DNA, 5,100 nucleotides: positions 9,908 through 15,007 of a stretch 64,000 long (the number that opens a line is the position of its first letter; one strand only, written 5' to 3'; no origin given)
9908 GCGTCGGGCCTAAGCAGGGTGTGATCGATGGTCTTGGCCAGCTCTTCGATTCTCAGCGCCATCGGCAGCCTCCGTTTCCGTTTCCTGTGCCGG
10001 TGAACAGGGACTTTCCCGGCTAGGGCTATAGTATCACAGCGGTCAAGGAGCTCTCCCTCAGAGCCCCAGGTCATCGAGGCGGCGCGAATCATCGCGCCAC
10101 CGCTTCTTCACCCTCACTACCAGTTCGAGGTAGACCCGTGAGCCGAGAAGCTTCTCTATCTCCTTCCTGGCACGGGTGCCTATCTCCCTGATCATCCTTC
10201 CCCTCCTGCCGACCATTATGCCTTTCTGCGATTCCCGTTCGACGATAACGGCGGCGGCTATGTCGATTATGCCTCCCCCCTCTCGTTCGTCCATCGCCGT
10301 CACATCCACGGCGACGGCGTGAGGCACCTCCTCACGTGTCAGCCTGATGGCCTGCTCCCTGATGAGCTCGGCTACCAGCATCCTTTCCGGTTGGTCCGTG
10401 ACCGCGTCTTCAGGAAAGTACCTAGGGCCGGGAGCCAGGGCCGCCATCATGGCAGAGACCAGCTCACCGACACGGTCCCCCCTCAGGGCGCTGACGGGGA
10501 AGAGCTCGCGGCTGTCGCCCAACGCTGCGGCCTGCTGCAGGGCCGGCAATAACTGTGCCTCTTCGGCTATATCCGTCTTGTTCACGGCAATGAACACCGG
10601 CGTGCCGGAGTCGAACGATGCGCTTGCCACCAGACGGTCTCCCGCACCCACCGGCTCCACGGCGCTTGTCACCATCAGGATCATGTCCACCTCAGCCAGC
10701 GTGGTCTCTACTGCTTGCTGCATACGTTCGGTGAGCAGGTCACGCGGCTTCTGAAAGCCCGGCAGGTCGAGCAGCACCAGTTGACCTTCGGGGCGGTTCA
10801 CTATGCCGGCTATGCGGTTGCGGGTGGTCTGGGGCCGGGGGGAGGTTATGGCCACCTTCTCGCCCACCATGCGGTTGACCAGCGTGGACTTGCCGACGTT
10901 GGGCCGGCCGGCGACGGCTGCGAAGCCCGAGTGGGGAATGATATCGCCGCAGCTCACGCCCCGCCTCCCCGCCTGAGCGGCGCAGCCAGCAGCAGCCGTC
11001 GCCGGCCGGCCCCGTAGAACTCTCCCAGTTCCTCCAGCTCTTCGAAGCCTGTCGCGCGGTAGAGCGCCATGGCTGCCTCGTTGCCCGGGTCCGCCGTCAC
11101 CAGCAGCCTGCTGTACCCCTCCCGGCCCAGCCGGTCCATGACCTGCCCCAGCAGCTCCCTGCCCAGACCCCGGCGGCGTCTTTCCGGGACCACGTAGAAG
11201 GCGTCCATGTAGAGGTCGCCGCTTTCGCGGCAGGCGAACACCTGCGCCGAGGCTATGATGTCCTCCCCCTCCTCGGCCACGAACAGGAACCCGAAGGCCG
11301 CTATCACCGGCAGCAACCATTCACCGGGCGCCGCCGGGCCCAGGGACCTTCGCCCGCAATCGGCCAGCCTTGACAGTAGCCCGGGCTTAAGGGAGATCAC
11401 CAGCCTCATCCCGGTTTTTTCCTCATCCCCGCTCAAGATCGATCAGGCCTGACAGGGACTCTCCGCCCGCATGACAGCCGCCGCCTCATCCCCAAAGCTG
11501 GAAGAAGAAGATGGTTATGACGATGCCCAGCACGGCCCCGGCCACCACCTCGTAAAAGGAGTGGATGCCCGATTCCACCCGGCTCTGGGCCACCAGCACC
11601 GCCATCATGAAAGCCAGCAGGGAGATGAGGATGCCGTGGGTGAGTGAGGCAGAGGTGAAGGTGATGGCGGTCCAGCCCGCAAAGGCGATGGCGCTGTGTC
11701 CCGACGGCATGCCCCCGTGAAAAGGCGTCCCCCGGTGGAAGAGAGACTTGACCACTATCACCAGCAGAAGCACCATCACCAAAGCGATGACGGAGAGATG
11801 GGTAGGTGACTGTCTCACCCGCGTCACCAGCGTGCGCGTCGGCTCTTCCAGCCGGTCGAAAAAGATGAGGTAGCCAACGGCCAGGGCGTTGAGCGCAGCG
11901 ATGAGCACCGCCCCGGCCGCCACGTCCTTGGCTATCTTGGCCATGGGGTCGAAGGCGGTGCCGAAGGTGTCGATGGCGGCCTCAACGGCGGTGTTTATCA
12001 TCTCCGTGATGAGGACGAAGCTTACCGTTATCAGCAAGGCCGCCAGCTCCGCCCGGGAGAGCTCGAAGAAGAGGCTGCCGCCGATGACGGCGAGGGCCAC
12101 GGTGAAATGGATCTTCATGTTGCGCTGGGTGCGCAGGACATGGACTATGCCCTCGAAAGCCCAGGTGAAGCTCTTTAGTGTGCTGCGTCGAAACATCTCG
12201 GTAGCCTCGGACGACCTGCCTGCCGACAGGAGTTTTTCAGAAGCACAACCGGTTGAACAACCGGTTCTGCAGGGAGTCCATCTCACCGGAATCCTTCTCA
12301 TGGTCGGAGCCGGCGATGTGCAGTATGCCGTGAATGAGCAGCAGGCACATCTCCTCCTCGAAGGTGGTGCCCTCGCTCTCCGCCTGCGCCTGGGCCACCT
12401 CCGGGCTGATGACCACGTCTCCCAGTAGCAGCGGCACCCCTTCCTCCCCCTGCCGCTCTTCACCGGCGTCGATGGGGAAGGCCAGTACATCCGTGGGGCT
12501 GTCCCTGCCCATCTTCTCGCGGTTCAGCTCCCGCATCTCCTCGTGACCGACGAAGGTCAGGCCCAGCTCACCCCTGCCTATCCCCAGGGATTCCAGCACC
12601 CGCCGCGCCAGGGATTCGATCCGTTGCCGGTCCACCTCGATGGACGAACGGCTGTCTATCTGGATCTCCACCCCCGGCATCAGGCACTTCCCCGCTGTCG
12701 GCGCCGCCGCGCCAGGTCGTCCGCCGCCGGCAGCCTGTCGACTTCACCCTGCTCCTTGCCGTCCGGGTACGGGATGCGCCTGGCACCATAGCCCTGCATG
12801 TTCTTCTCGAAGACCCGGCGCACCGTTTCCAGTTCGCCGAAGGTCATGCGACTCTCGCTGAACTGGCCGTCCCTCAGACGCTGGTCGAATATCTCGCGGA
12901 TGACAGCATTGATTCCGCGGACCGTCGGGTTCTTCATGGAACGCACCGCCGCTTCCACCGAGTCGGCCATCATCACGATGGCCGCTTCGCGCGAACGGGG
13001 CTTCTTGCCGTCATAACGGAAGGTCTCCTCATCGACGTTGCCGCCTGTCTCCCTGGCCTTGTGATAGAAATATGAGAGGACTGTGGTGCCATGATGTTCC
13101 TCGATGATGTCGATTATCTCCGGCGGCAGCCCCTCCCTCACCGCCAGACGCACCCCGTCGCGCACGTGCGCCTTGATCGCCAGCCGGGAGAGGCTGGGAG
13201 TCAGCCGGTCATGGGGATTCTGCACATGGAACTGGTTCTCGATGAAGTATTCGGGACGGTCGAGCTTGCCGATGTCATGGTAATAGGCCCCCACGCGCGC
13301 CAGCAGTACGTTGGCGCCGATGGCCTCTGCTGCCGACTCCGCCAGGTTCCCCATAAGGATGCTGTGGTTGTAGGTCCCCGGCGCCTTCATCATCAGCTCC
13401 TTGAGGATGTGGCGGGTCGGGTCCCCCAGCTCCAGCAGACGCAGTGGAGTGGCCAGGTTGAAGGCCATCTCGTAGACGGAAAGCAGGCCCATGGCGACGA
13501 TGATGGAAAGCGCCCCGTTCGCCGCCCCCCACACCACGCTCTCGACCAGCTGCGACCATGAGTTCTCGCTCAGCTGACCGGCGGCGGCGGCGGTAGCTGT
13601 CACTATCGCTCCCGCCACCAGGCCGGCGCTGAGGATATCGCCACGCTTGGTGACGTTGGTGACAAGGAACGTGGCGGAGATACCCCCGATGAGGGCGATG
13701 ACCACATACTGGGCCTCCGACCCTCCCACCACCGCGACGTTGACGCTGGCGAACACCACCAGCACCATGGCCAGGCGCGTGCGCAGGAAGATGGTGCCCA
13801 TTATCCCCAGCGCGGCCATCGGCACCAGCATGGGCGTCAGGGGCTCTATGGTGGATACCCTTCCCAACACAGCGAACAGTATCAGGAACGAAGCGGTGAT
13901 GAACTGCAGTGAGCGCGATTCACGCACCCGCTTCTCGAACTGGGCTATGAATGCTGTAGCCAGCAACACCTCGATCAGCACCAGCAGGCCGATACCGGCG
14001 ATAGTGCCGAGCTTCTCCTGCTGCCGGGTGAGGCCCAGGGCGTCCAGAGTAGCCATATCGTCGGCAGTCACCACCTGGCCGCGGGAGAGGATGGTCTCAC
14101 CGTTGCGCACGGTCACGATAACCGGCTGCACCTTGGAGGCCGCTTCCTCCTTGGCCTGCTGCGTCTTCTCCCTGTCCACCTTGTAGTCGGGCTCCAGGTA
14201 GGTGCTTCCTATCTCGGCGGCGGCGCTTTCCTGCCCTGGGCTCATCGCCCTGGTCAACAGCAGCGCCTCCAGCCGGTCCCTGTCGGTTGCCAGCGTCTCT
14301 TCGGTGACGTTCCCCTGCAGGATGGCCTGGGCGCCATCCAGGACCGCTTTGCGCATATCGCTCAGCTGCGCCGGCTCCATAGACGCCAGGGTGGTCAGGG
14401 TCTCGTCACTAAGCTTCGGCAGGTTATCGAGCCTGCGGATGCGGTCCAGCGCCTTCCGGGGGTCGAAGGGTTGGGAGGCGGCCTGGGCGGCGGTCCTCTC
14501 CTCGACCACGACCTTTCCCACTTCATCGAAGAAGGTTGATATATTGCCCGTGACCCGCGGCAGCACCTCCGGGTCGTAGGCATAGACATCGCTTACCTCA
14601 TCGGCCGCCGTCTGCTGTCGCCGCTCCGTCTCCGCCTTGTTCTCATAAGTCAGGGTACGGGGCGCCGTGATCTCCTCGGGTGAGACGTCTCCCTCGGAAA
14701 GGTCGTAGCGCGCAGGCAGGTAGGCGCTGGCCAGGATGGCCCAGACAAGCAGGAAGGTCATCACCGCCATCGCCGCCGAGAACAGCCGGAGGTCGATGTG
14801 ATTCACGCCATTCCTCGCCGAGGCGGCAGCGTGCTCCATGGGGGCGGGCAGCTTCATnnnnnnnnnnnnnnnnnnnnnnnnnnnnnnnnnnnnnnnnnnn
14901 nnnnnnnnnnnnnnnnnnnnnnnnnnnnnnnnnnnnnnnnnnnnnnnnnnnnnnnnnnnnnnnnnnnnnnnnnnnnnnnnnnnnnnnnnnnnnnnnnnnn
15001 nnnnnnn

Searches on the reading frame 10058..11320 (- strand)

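Call 47: search_protein_families(library=pfam, proteins=[window:10058-11320:-], max_evalue=0.001)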
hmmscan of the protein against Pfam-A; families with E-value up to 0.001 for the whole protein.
window:10058-11320:- (420 aa): 6 families
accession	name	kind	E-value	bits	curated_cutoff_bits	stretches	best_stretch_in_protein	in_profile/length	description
PF01926.29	MMR_HSR1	-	4.7e-21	75.5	21.9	1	134-248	2-113/113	50S ribosome-binding GTPase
PF07650.23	KH_2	-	5.4e-19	68.2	22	1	331-409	1-78/78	KH domain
PF00350.29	Dynamin_N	-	1.5e-09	38.5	27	0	179-248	101-166/168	Dynamin family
PF02421.24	FeoB_N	-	2.5e-09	37.3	27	1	135-257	4-123/156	Ferrous iron transport protein B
PF00009.33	GTP_EFTU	-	1.6e-08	34.8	26.5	1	202-295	84-186/188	Elongation factor Tu GTP binding domain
PF03193.22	RsgA_GTPase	-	2.4e-07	31.2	30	0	196-289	8-102/174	RsgA GTPase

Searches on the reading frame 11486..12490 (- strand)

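Call 47: search_protein_families(library=pfam, proteins=[window:11486-12490:-], max_evalue=0.001)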
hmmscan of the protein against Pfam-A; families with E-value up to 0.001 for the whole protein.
window:11486-12490:- (334 aa): 2 families
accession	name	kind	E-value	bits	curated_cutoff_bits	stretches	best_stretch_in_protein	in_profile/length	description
PF01219.24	DAGK_prokar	-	8.8e-31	106.2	22.3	1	110-210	2-102/102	Prokaryotic diacylglycerol kinase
PF01569.27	PAP2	-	5.3e-11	42.8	27.2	1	253-332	47-124/130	PAP2 superfamily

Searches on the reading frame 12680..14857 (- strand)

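Call 47: search_protein_families(library=pfam, proteins=[window:12680-14857:-], max_evalue=0.001)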
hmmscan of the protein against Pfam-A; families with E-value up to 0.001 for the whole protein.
window:12680-14857:- (725 aa): 3 families
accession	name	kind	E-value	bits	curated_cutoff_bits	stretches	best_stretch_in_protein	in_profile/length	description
PF07697.16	7TMR-HDED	-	6.6e-50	170.6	27.6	1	55-278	2-224/224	7TM-HD extracellular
PF07698.17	7TM-7TMR_HD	-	1.5e-28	100.5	29.4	1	285-470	3-190/190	7TM receptor with intracellular HD hydrolase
PF01966.28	HD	-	2e-17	64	22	1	495-636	1-115/116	HD domain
